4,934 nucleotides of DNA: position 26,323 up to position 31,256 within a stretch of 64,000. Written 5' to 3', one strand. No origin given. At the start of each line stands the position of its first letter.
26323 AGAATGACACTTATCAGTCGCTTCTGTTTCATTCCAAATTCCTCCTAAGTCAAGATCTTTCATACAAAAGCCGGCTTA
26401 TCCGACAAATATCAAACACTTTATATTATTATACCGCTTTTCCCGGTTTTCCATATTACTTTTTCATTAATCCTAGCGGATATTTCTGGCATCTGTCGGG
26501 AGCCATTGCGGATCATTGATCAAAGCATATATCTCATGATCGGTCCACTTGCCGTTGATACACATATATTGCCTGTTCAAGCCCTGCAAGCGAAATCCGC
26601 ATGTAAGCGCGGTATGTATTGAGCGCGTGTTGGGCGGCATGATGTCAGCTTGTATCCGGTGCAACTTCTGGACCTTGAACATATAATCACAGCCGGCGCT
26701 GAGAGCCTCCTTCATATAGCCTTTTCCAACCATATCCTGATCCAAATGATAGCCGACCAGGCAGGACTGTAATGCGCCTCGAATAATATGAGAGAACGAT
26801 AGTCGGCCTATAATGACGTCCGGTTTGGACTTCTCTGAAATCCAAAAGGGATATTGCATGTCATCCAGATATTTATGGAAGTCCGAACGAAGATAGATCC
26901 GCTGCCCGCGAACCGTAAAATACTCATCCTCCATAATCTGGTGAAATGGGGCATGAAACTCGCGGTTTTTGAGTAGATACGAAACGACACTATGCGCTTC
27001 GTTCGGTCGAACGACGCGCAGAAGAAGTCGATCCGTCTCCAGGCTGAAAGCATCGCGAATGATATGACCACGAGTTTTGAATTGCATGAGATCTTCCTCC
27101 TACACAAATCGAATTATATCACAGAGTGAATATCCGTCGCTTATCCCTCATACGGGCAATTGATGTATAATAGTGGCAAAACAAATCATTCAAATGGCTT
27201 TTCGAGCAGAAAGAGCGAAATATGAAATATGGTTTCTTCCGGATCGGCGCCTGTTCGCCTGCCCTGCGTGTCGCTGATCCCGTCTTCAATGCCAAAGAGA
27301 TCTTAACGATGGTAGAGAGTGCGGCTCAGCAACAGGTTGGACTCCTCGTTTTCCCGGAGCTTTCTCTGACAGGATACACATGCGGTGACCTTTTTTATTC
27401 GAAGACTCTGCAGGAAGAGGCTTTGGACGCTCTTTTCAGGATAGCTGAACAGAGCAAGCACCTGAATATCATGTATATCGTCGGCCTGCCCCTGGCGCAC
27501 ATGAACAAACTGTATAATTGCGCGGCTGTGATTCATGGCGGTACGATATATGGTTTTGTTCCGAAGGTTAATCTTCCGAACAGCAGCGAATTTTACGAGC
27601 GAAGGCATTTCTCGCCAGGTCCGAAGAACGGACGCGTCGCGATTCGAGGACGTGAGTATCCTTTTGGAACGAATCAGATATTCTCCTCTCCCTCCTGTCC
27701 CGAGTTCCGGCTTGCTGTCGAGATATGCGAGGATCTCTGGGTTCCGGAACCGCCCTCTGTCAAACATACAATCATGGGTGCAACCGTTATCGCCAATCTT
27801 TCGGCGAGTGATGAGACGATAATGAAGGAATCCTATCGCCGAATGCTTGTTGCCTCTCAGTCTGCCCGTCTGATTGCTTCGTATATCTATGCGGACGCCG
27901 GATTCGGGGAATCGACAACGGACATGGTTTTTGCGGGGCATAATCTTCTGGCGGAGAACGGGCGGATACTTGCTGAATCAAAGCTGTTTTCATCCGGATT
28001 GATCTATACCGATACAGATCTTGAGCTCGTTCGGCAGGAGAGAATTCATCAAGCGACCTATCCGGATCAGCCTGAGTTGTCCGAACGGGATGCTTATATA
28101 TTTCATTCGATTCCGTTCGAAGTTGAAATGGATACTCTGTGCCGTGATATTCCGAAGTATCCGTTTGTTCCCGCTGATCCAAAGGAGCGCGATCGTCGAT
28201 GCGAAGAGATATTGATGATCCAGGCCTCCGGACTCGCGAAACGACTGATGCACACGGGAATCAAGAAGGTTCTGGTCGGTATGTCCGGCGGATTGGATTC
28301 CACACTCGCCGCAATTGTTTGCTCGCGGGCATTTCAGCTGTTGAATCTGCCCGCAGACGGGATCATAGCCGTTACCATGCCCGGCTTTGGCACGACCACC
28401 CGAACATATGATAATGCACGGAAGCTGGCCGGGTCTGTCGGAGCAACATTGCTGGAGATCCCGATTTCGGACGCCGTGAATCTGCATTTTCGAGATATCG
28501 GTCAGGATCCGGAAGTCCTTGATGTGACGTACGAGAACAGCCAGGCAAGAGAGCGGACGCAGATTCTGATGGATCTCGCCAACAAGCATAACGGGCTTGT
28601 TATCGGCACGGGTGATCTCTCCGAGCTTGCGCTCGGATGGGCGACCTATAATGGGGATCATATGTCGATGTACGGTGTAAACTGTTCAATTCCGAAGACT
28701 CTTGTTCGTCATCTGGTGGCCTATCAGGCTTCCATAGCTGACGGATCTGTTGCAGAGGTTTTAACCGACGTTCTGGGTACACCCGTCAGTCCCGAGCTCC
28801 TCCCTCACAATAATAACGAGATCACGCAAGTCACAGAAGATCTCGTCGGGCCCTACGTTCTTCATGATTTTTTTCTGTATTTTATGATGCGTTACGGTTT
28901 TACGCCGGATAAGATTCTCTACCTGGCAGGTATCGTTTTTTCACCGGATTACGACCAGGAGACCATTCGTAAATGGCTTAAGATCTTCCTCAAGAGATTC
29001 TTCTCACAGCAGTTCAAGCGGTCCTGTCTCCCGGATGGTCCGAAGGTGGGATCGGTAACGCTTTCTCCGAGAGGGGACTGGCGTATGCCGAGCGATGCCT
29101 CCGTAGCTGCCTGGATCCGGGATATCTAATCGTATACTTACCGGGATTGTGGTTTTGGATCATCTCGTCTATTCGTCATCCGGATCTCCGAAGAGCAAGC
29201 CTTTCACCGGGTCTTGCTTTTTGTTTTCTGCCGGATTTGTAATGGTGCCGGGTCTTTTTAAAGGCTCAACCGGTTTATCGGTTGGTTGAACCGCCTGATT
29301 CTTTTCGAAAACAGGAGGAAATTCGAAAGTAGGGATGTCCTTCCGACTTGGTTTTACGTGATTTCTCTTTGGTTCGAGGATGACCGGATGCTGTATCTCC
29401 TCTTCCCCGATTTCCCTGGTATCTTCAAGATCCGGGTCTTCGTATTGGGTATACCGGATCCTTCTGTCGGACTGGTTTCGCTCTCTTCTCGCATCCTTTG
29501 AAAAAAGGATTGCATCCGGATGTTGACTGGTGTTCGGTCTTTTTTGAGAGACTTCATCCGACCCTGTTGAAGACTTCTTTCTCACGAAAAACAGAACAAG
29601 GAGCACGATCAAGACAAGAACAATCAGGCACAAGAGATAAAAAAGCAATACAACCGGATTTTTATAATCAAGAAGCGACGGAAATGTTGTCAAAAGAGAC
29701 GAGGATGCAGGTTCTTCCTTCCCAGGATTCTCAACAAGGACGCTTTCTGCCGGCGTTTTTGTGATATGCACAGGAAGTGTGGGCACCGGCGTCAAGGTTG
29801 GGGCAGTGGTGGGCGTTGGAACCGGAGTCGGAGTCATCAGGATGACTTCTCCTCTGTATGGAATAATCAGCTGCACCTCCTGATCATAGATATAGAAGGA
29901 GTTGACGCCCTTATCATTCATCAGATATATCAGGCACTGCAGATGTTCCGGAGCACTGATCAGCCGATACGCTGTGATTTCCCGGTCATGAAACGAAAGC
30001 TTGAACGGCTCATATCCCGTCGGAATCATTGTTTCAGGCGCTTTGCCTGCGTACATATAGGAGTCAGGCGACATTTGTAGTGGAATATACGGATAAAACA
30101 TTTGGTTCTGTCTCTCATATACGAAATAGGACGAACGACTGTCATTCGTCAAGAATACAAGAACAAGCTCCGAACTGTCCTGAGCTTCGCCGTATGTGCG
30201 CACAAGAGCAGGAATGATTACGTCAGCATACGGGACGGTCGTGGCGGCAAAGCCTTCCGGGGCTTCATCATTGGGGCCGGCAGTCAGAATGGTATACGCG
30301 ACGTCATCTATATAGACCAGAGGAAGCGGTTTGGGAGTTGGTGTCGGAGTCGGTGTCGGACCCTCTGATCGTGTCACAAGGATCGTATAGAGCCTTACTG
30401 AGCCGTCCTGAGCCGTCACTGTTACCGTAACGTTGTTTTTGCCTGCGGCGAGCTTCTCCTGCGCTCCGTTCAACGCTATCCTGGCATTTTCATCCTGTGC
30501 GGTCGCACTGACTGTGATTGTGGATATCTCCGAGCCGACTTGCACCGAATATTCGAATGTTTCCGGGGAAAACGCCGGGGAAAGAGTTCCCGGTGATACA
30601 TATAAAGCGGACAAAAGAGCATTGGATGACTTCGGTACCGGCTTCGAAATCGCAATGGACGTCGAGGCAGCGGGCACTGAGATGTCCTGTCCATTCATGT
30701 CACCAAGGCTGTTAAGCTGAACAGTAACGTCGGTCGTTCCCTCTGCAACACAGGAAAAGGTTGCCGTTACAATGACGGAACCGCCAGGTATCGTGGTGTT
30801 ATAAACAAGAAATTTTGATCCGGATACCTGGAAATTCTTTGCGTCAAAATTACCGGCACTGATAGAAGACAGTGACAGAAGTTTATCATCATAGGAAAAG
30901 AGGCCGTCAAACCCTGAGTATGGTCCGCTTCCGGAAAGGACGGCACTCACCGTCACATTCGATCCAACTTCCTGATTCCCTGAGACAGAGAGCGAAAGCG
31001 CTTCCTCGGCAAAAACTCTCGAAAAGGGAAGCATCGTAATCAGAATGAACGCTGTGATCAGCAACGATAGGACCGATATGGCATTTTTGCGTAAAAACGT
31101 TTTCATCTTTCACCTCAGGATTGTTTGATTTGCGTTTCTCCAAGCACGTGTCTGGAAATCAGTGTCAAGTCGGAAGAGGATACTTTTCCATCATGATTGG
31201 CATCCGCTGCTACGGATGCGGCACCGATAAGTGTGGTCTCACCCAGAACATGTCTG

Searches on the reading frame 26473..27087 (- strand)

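Call 39: search_protein_families(library=pfam, proteins=[window:26473-27087:-], max_evalue=0.0001)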
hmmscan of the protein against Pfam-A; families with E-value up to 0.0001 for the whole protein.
window:26473-27087:- (204 aa): 3 families
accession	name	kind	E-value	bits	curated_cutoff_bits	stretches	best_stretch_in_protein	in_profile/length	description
PF13302.13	Acetyltransf_3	-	3.1e-17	64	25.4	1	20-166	1-138/138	Acetyltransferase (GNAT) domain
PF13420.13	Acetyltransf_4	-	6.8e-09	36.4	24.3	1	70-184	37-153/155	Acetyltransferase (GNAT) domain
PF00583.31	Acetyltransf_1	-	7e-08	33.2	20.7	1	52-165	8-116/116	Acetyltransferase (GNAT) family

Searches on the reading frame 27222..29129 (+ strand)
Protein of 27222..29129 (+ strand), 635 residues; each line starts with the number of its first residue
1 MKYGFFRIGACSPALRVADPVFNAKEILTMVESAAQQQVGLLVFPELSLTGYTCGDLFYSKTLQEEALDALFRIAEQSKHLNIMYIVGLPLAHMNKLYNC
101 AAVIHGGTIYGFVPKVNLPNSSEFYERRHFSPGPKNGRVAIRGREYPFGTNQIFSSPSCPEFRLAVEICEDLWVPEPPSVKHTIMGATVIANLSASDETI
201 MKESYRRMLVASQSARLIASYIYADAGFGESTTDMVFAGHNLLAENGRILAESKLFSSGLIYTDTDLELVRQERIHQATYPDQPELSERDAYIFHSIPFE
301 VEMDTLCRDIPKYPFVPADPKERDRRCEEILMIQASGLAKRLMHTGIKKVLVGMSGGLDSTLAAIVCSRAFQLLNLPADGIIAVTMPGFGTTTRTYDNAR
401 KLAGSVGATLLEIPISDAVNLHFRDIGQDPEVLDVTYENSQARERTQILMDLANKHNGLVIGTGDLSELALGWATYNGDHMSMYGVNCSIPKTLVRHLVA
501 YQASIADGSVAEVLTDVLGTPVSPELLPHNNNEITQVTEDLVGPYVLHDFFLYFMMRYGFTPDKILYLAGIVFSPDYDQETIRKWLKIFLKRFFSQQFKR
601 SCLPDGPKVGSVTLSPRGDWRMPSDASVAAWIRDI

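Call 39: search_protein_families(library=pfam, proteins=[window:27222-29129:+], max_evalue=0.0001)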
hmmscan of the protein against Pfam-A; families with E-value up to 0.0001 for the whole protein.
window:27222-29129:+ (635 aa): 2 families
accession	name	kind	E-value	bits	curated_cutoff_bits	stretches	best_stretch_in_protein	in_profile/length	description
PF02540.23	NAD_synthase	-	5e-29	101.6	21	1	337-502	8-166/242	NAD synthase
PF00795.27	CN_hydrolase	-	2e-21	76.9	23.2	1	16-272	10-253/256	Carbon-nitrogen hydrolase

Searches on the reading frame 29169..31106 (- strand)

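Call 39: search_protein_families(library=pfam, proteins=[window:29169-31106:-], max_evalue=0.0001)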
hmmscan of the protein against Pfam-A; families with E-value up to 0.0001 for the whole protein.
window:29169-31106:- (645 aa): 2 families
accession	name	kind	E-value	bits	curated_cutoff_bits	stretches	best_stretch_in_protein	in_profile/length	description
PF12733.13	Cadherin-like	-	2.8e-14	53.8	24.2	1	168-246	4-88/89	Cadherin-like beta sandwich domain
PF10717.14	ODV-E18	-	9.7e-05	22.6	28.1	0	490-527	27-62/87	Occlusion-derived virus envelope protein ODV-E18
